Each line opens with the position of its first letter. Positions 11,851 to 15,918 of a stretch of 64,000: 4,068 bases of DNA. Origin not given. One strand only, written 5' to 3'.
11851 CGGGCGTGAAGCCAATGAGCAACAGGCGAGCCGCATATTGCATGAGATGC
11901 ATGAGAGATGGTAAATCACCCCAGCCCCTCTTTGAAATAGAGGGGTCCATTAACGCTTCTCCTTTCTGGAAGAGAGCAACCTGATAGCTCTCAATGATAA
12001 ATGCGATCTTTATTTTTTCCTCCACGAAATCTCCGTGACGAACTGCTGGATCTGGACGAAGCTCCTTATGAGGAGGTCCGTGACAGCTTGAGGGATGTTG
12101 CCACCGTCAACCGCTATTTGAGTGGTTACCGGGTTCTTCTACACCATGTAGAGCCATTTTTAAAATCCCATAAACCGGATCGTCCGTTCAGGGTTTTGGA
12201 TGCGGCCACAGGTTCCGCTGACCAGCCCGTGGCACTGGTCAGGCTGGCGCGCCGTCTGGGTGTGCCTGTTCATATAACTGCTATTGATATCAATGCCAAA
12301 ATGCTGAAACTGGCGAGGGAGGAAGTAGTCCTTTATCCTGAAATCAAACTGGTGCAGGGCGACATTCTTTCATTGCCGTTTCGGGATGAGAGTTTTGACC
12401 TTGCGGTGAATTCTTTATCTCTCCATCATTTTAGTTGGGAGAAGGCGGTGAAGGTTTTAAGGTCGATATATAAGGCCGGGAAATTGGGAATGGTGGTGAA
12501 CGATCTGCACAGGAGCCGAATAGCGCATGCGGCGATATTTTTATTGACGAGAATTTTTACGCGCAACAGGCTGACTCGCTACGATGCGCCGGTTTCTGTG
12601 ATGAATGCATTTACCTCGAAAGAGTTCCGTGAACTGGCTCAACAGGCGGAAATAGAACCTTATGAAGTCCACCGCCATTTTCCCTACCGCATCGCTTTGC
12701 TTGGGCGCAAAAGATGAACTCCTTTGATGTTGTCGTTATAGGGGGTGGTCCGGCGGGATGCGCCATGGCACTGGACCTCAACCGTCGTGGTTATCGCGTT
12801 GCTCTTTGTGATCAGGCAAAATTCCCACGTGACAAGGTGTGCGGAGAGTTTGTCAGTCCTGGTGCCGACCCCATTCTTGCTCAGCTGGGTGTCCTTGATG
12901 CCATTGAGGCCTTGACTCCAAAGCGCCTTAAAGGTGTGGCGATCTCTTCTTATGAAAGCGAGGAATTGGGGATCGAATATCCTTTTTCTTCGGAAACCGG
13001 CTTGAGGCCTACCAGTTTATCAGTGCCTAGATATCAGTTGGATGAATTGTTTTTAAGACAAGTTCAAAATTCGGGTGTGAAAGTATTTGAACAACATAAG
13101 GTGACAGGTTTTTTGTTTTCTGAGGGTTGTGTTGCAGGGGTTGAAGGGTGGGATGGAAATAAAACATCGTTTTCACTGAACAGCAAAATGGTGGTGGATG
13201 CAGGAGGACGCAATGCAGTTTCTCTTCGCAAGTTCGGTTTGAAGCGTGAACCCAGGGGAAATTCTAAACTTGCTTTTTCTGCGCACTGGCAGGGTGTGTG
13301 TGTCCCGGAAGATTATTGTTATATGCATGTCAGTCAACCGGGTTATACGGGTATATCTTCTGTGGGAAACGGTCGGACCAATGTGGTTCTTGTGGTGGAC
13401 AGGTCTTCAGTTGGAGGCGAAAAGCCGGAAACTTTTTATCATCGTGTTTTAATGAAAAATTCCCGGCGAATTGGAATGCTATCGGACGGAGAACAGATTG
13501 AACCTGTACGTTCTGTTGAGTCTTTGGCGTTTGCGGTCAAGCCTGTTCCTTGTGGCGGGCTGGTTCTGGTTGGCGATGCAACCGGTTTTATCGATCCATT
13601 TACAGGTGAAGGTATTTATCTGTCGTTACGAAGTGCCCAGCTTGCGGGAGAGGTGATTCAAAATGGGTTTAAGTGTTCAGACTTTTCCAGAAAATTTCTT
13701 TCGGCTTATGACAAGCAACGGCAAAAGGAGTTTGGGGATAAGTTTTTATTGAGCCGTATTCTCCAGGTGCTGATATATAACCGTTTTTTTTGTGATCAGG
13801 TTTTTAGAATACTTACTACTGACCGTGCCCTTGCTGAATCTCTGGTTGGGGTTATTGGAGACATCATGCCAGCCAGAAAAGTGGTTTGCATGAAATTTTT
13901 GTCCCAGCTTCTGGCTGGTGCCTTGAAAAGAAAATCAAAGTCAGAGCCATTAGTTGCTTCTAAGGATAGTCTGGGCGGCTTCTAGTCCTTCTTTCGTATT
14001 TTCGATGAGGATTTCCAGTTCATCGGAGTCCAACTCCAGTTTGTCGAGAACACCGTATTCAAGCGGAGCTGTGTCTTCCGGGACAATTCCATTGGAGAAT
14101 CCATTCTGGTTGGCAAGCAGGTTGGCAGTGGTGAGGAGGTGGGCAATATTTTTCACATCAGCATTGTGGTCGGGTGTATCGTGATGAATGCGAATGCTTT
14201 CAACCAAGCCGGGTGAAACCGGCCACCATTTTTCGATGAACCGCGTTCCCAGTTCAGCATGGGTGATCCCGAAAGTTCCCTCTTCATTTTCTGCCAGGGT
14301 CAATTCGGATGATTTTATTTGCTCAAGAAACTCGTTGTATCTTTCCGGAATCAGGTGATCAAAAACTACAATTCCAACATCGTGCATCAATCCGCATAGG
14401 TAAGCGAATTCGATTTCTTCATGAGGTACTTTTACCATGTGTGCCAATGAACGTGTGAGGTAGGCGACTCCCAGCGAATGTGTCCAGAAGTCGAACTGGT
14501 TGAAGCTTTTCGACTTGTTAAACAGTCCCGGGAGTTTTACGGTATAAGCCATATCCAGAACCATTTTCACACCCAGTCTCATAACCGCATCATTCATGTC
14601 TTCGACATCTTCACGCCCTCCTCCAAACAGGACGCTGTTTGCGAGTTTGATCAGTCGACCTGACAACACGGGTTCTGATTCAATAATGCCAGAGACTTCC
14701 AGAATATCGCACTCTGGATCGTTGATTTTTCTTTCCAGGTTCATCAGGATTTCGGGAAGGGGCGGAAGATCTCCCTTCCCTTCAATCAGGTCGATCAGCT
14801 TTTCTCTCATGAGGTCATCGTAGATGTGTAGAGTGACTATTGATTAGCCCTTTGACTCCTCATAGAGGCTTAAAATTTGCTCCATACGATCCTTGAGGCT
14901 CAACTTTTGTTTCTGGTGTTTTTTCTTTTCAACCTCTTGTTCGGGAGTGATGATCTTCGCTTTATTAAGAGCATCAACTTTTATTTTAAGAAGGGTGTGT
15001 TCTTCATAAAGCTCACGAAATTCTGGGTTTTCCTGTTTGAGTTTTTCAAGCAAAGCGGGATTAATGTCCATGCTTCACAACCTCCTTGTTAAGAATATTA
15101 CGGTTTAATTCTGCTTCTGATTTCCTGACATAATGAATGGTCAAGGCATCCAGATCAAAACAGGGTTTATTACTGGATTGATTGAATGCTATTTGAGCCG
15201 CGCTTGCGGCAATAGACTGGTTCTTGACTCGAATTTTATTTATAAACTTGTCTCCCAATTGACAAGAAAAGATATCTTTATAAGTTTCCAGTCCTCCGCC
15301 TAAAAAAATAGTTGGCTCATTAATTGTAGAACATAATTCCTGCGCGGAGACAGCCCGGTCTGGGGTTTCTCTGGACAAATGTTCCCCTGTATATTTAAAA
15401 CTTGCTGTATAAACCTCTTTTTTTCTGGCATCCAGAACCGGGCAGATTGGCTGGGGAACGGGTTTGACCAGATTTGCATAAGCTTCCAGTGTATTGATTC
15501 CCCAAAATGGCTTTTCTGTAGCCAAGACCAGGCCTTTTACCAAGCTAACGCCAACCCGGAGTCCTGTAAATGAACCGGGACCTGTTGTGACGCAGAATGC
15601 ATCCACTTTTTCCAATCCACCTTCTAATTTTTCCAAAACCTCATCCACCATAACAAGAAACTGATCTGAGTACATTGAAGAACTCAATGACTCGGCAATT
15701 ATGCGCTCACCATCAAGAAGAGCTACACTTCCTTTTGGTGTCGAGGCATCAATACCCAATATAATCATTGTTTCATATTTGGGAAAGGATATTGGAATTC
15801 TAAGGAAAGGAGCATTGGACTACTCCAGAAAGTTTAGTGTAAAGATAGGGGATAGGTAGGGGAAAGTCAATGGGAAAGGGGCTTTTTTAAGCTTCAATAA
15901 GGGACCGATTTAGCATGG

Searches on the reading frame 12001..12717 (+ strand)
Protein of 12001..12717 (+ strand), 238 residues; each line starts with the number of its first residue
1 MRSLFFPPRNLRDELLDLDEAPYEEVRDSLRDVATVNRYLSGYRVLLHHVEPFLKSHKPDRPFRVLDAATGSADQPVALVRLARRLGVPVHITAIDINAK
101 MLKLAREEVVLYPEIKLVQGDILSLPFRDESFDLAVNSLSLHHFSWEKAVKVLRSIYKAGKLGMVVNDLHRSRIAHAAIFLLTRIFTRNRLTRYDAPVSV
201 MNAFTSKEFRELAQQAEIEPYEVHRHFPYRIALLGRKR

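Call 4: search_protein_families(library=pfam, proteins=[window:12001-12717:+], max_evalue=0.01)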
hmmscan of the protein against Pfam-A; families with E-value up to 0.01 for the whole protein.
window:12001-12717:+ (238 aa): 7 families
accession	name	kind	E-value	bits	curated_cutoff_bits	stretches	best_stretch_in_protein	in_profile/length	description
PF13649.12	Methyltransf_25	-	1.4e-16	61.3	27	1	65-159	1-92/97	Methyltransferase domain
PF08241.18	Methyltransf_11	-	1.7e-15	57.9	21.2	1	81-159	12-86/95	Methyltransferase domain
PF01209.24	Ubie_methyltran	-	7.6e-13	48.8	20.1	1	58-177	44-160/233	ubiE/COQ5 methyltransferase family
PF13847.12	Methyltransf_31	-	4.8e-11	43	27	1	64-165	6-106/145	Methyltransferase domain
PF08242.18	Methyltransf_12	-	6.6e-07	30.4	30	1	82-159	14-91/98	Methyltransferase domain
PF05148.21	Methyltransf_8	-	0.00048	20.5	27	1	116-180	107-169/219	Hypothetical methyltransferase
PF01739.24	CheR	-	0.0036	17.2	27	1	47-118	16-93/195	CheR methyltransferase, SAM binding domain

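Call 5: search_protein_families(library=ncbifam, proteins=[window:12001-12717:+], max_evalue=0.01)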
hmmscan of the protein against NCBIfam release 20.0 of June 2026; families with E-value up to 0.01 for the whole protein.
window:12001-12717:+ (238 aa): 24 families
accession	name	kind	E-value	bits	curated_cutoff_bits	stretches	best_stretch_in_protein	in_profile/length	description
NF004851.0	PRK06202.1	equivalog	6e-38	130.6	243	1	12-234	13-228/237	hypothetical protein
TIGR01934.1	MenG_MenH_UbiE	subfamily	1.2e-11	44.4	158.35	1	56-164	34-137/223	ubiquinone/menaquinone biosynthesis methyltransferase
NF001244.0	PRK00216.1-5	equivalog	6.1e-11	42.1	216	1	58-171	45-158/236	bifunctional demethylmenaquinone methyltransferase/2-methoxy-6-polyprenyl-1,4-benzoquinol methylase UbiE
NF001242.0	PRK00216.1-3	equivalog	1.9e-10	40.6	351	1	55-145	65-154/258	bifunctional demethylmenaquinone methyltransferase/2-methoxy-6-polyprenyl-1,4-benzoquinol methylase UbiE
NF001243.0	PRK00216.1-4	equivalog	1.9e-09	37.2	235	1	63-166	49-149/237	demethylmenaquinone methyltransferase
TIGR02072.1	BioC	equivalog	4.6e-09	36.4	184.95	1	53-160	26-124/244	malonyl-ACP O-methyltransferase BioC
TIGR02752.1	MenG_heptapren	equivalog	2.1e-08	34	419.85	1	62-172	46-153/231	demethylmenaquinone methyltransferase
NF052510.1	methyltran_MpqE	exception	4.5e-08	32.8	335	1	63-160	48-146/234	methyl-plastoquinone biosynthesis methyltransferase MpqE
NF001240.0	PRK00216.1-1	equivalog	6.4e-08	32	378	1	63-164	65-167/251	bifunctional demethylmenaquinone methyltransferase/2-methoxy-6-polyprenyl-1,4-benzoquinol methylase UbiE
NF004452.0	PRK05785.1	equivalog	9.4e-08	31.8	207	1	60-153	50-133/228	hypothetical protein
NF045823.1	PthPhpthDimycoMt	equivalog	2.7e-07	30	300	1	88-149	89-150/256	phthiotriol/phenolphthiotriol dimycocerosates methyltransferase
NF001241.0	PRK00216.1-2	equivalog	4.1e-07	29.9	327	1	64-167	54-148/231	demethylmenaquinone methyltransferase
NF043040.1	corrin_prot_MT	hypoth_equivalog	5.2e-07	29.3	180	1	90-161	64-140/216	corrinoid protein-associated methyltransferase CpaM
NF045825.1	FAmtase_mtf2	equivalog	2.9e-06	26.7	400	1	82-144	76-136/248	fatty-acid O-methyltransferase Mtf2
NF007610.0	PRK10258.1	equivalog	4.7e-06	26.1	342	1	57-162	37-132/251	malonyl-ACP O-methyltransferase BioC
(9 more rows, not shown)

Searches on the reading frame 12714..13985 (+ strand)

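Call 4: search_protein_families(library=pfam, proteins=[window:12714-13985:+], max_evalue=0.01)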
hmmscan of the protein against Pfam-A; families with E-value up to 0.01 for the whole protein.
window:12714-13985:+ (423 aa): 11 families
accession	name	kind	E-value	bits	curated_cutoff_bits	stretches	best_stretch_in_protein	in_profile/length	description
PF01494.25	FAD_binding_3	-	1.4e-17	64.4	22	1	4-312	2-315/349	FAD binding domain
PF01266.30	DAO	-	6.6e-12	46.1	27.9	1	5-37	1-33/353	FAD dependent oxidoreductase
PF00890.30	FAD_binding_2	-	7.6e-09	35.7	20.4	1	5-35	1-31/414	FAD binding domain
PF07992.20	Pyr_redox_2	-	1.1e-07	32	26.1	1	4-142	1-87/291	Pyridine nucleotide-disulphide oxidoreductase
PF04820.20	Trp_halogenase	-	1.4e-07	31.2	21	0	5-63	1-62/458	Tryptophan halogenase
PF12831.13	FAD_oxidored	-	1.9e-07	31.2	27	1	5-166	1-146/416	FAD dependent oxidoreductase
PF05834.18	Lycopene_cycl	-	1.6e-06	27.9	23.4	1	5-34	1-32/380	Lycopene cyclase protein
PF03486.20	HI0933_like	-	2.4e-06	27.6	50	1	5-42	2-39/244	HI0933-like protein Rossmann domain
PF01134.28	GIDA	-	2.9e-05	23.7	22.1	1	5-34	1-30/391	Glucose inhibited division protein A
PF00070.33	Pyr_redox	-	0.0001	23.2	22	1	6-41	2-36/82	Pyridine nucleotide-disulphide oxidoreductase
PF13450.12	NAD_binding_8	-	0.00013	22.6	21.9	1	8-35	1-28/68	NAD(P)-binding Rossmann-like domain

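Call 5: search_protein_families(library=ncbifam, proteins=[window:12714-13985:+], max_evalue=0.01)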
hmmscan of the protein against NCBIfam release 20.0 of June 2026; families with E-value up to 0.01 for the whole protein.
window:12714-13985:+ (423 aa): 102 families (the best 25 are shown)
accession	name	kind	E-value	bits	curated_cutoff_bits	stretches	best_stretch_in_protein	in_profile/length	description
TIGR02032.1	GG-red-SF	subfamily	4.3e-40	138.2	158.8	1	4-315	1-297/297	geranylgeranyl reductase family protein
NF049967.1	QhpG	equivalog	1.4e-35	123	240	1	6-339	1-309/423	flavin-dependent monooxygenase QhpG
NF033113.0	halo_ClmS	equivalog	9.3e-29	100.3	900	1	5-339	4-345/570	chloramphenicol-biosynthetic FADH2-dependent halogenase CmlS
NF045655.1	MkRedMenJ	equivalog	2.5e-26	92.5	700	1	3-381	4-373/406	menaquinone reductase MenJ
NF041080.1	DGGGPL_reductase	equivalog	1.8e-23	83.1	580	2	3-171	1-160/447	digeranylgeranylglycerophospholipid reductase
TIGR02023.1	BchP-ChlP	subfamily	1e-17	64.2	343.3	2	272-356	252-337/388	geranylgeranyl diphosphate reductase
NF038171.1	maturase_LodB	equivalog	6.2e-17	61.7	400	1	5-340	1-334/361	lysine-epsilon-oxidase maturase LodB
NF041160.1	DGGPL_Thplmales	equivalog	1e-16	60.9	780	1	1-345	1-340/396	digeranylgeranylglycerophospholipid reductase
NF004834.1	PRK06185.1-3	subfamily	1.4e-15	57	500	1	3-182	7-184/420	FAD-dependent oxidoreductase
NF005788.0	PRK07608.1-3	equivalog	1.5e-15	56.8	478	1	3-340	2-339/388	UbiH/UbiF family hydroxylase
NF038174.1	maturase_GoxB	equivalog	1.4e-14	54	400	1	5-349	2-340/358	glycine oxidase maturase GoxB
NF004833.1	PRK06185.1-1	subfamily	1.4e-14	53.6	488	1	6-178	5-176/403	FAD-dependent oxidoreductase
TIGR01988.1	Ubi-OHases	subfamily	4.1e-14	52.2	224.65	2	5-177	1-174/387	ubiquinone biosynthesis hydroxylase, UbiH/UbiF/VisC/COQ6 family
NF004835.0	PRK06185.1-4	equivalog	1.1e-12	47.4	601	1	4-182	11-187/411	FAD-dependent oxidoreductase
NF004832.0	PRK06184.1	subfamily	1.4e-12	47.2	476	1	2-169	5-172/506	hypothetical protein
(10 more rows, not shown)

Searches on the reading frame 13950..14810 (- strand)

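Call 4: search_protein_families(library=pfam, proteins=[window:13950-14810:-], max_evalue=0.01)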
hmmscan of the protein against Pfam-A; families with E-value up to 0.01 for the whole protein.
window:13950-14810:- (286 aa): 2 families
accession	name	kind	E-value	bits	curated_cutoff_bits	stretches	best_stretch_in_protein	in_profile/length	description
PF08668.18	HDOD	-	5.7e-46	156.9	22.9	1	15-211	1-195/196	HDOD domain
PF01966.28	HD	-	9e-08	32.8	22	1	109-176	2-70/116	HD domain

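Call 5: search_protein_families(library=ncbifam, proteins=[window:13950-14810:-], max_evalue=0.01)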
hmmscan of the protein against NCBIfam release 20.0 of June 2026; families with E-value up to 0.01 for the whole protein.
window:13950-14810:- (286 aa): 5 families
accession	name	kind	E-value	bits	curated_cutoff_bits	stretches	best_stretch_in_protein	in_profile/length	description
TIGR03319.1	RNase_Y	equivalog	2.5e-05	23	454.35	1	74-149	299-368/514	ribonuclease Y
TIGR00277.1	HDIG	domain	0.0022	17.8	27.6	1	110-194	7-67/84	HDIG domain-containing metalloprotein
NF005519.0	PRK07152.1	equivalog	0.004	16.1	315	1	109-214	198-291/361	nicotinate-nucleotide adenylyltransferase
NF002326.0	PRK01286.1-1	equivalog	0.0042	16.5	390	1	110-165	71-123/379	deoxyguanosinetriphosphate triphosphohydrolase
NF009346.0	PRK12705.1-3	equivalog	0.0088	14.9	545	0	95-146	288-335/493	hypothetical protein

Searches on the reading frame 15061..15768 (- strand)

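Call 4: search_protein_families(library=pfam, proteins=[window:15061-15768:-], max_evalue=0.01)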
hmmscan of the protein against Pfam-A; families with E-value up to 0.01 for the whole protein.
window:15061-15768:- (235 aa): 1 family
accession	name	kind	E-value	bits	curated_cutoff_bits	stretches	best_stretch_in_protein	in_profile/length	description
PF00814.31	TsaD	-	5.1e-27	95.7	24.8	1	30-200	26-207/264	tRNA N6-adenosine threonylcarbamoyltransferase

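Call 5: search_protein_families(library=ncbifam, proteins=[window:15061-15768:-], max_evalue=0.01)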
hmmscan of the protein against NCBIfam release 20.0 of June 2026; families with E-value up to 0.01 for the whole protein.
window:15061-15768:- (235 aa): 5 families
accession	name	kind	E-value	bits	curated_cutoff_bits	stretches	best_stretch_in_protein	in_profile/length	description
TIGR03725.1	T6A_YeaZ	equivalog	1.1e-38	133.4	69.3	1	3-194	1-191/212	tRNA (adenosine(37)-N6)-threonylcarbamoyltransferase complex dimerization subunit type 1 TsaB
TIGR03723.1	T6A_TsaD_YgjD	equivalog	1.4e-09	37.5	296.1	1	28-98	44-114/314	tRNA (adenosine(37)-N6)-threonylcarbamoyltransferase complex transferase subunit TsaD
TIGR00329.1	gcp_kae1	subfamily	2.8e-07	30.1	207.8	1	30-97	45-112/305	tRNA (adenosine(37)-N6)-threonylcarbamoyltransferase complex transferase subunit TsaD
TIGR03722.2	arch_KAE1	equivalog_domain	0.00015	21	375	1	30-97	43-110/323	KEOPS complex N(6)-L-threonylcarbamoyladenine synthase Kae1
NF007174.0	PRK09605.1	equivalog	0.0056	15.2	447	0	33-94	48-109/535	bifunctional N(6)-L-threonylcarbamoyladenine synthase/serine/threonine protein kinase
